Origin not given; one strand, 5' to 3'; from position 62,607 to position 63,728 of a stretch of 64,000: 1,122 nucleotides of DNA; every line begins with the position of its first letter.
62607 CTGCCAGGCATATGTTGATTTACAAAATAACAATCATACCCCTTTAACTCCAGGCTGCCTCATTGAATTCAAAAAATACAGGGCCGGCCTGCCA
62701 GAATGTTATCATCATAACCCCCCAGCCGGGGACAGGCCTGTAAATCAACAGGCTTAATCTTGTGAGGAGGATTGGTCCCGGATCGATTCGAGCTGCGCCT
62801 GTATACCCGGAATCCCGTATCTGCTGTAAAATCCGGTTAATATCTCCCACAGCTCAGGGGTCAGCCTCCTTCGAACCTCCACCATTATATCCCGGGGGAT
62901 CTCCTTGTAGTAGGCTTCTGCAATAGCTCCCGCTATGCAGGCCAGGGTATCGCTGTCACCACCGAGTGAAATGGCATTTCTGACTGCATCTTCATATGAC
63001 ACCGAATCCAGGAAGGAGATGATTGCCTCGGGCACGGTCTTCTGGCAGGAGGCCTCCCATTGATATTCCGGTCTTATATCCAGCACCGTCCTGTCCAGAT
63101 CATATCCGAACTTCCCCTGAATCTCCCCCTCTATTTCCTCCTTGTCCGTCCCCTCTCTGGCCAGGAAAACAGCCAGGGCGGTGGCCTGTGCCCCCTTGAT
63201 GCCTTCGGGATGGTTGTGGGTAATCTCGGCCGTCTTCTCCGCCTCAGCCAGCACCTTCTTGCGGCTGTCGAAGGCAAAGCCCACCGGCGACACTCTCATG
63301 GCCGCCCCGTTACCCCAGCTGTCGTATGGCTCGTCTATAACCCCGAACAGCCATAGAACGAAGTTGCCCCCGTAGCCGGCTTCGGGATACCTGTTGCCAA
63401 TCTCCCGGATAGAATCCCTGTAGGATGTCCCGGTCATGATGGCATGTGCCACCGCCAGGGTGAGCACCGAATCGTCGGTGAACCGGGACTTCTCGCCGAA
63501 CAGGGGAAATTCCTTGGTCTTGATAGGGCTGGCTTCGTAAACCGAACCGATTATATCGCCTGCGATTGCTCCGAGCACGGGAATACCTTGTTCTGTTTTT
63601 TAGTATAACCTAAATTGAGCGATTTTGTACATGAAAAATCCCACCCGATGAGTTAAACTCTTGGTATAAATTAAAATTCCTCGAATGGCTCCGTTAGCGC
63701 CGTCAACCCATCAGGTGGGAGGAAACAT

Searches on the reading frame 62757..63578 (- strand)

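Call 44: search_protein_families(library=pfam, proteins=[window:62757-63578:-], max_evalue=0.00001)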
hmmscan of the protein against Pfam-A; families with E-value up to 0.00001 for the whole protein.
window:62757-63578:- (274 aa): 1 family
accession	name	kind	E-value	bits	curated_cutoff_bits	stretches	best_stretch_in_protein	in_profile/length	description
PF03747.19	ADP_ribosyl_GH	-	3e-33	116.2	26.2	1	1-228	3-285/287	ADP-ribosylglycohydrolase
